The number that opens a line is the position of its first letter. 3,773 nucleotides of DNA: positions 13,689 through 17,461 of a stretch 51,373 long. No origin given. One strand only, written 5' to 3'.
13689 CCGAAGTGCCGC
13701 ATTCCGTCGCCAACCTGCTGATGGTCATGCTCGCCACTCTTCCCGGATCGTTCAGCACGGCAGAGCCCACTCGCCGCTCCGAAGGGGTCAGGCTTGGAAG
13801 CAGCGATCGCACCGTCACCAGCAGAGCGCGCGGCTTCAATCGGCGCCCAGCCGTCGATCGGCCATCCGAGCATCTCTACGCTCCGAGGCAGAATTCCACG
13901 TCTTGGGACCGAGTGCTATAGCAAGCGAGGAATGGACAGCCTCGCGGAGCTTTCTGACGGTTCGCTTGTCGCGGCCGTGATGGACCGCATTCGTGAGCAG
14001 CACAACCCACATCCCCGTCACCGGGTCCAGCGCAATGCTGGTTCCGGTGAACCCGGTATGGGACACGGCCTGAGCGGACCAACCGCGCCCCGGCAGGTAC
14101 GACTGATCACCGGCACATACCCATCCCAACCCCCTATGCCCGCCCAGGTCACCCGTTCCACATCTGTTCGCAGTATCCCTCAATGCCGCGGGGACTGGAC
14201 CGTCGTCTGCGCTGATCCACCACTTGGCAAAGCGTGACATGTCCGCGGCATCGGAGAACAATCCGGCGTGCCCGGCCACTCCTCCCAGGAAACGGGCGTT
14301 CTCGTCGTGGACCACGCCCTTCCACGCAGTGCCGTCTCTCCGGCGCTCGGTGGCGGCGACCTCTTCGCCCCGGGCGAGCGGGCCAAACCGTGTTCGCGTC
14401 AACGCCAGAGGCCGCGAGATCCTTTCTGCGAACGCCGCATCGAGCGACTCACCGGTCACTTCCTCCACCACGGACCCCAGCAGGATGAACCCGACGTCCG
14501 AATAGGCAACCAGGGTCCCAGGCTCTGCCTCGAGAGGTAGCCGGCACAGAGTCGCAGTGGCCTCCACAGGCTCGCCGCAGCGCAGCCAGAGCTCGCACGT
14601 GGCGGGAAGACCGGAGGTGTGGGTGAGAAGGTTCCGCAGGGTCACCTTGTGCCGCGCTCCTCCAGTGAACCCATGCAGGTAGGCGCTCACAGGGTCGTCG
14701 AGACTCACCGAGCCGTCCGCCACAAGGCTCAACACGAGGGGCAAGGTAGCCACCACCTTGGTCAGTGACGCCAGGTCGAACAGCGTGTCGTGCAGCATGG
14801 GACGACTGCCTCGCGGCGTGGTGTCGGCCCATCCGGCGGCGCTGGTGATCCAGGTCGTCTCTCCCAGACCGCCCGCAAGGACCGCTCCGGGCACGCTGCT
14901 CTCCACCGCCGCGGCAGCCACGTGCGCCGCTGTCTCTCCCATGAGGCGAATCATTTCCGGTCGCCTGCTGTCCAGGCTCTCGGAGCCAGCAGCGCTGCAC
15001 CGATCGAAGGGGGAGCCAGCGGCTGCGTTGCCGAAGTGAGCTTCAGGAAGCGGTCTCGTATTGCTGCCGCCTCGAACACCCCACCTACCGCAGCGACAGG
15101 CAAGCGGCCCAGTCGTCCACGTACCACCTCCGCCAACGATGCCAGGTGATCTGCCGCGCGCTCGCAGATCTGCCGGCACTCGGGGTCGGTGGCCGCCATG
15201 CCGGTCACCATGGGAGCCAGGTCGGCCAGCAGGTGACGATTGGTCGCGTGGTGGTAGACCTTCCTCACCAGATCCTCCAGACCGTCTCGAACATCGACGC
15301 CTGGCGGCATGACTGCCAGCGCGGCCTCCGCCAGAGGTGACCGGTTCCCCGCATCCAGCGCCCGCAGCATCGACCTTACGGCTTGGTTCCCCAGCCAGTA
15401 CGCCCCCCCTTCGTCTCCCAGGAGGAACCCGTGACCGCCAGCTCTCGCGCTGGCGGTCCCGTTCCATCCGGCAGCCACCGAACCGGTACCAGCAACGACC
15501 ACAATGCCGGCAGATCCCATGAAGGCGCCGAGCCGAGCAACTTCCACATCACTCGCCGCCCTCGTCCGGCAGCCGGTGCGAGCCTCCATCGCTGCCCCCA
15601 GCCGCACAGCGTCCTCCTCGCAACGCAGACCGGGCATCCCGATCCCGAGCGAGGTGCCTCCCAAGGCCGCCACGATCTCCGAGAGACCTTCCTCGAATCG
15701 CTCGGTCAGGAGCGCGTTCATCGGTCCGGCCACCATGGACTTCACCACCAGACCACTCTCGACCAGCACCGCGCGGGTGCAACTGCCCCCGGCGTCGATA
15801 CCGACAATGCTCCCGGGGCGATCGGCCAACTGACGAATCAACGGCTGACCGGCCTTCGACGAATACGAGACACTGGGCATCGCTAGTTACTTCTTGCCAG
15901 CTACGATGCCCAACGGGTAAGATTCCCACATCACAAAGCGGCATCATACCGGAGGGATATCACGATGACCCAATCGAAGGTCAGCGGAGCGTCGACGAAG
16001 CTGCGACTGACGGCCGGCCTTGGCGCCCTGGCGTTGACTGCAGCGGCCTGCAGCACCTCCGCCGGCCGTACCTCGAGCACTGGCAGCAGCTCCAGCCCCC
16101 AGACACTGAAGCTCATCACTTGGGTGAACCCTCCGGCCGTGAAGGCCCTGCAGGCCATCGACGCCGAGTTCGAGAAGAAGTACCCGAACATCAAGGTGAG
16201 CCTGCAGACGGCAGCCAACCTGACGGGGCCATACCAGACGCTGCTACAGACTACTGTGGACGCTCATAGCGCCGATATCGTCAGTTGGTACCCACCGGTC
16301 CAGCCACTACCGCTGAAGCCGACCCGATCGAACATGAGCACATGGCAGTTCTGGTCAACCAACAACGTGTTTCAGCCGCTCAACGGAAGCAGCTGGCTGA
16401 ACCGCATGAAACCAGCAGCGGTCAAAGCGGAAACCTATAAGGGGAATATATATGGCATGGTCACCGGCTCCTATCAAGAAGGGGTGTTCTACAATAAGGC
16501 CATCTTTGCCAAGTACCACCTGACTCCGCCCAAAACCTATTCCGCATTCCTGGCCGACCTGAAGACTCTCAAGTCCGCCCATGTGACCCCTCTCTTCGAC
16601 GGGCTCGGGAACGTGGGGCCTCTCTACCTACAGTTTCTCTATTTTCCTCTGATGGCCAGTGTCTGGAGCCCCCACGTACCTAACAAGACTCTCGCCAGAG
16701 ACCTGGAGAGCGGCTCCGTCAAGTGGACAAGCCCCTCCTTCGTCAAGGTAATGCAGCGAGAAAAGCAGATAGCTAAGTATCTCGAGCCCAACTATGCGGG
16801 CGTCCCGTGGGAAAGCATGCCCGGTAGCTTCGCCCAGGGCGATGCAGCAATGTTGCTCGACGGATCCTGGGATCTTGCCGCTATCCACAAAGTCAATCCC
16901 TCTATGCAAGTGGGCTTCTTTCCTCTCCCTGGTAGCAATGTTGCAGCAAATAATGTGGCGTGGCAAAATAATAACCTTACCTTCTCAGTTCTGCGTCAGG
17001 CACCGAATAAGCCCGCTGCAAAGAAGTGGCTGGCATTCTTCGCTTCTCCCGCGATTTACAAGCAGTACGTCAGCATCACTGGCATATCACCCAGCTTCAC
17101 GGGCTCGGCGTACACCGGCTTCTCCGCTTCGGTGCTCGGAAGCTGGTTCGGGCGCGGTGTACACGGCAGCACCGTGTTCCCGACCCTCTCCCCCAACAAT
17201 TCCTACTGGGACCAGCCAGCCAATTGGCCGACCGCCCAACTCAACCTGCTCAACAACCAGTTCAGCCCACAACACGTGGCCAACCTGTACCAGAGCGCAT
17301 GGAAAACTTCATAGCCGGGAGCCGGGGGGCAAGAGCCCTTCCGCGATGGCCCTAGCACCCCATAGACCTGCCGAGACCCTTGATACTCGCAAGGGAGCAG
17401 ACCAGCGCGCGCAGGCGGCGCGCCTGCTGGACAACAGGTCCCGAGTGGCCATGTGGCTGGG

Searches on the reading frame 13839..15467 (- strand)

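Call 76: search_protein_families(library=pfam, proteins=[window:13839-15467:-], max_evalue=0.00001)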
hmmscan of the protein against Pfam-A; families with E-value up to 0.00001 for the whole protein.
window:13839-15467:- (543 aa): 1 family
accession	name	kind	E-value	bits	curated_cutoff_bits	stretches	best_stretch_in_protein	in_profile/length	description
PF00144.29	Beta-lactamase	-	4.1e-58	197.6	27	1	184-504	6-320/329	Beta-lactamase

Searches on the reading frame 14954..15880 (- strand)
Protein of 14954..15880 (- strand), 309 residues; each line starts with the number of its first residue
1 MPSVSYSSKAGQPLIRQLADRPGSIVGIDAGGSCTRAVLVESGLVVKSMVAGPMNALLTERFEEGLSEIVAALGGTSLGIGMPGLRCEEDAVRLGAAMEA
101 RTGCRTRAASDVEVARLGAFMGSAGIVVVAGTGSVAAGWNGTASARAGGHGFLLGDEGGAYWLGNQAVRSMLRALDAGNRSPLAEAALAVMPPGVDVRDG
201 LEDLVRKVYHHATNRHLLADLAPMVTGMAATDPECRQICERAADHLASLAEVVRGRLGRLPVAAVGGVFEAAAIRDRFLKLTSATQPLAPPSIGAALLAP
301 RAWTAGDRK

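Call 76: search_protein_families(library=pfam, proteins=[window:14954-15880:-], max_evalue=0.00001)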
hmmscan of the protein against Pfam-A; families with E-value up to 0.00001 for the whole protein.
window:14954-15880:- (309 aa): 1 family
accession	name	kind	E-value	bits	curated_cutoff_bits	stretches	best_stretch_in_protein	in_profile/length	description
PF01869.26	BcrAD_BadFG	-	1.2e-18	68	31.5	1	26-299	1-271/271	BadF/BadG/BcrA/BcrD ATPase family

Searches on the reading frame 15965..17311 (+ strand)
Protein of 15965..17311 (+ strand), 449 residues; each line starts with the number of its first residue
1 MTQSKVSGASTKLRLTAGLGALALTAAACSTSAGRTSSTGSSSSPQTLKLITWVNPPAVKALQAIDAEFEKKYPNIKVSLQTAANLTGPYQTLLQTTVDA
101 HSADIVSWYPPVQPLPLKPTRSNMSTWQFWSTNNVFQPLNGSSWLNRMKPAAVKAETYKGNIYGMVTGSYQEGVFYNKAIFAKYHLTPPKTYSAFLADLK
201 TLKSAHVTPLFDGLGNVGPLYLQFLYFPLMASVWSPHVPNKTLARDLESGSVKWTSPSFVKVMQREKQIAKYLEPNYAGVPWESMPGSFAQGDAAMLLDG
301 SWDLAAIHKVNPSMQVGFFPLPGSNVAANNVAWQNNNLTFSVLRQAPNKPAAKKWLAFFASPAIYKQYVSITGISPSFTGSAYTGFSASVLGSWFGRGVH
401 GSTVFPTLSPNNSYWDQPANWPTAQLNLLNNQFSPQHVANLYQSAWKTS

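Call 76: search_protein_families(library=pfam, proteins=[window:15965-17311:+], max_evalue=0.00001)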
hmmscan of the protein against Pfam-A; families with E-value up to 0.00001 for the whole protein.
window:15965-17311:+ (449 aa): 2 families
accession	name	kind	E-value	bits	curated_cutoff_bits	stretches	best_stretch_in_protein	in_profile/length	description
PF01547.30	SBP_bac_1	-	6e-24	86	26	1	60-363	8-304/307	Bacterial extracellular solute-binding protein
PF13416.11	SBP_bac_8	-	3.1e-19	70.3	27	1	65-382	2-266/279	Bacterial extracellular solute-binding protein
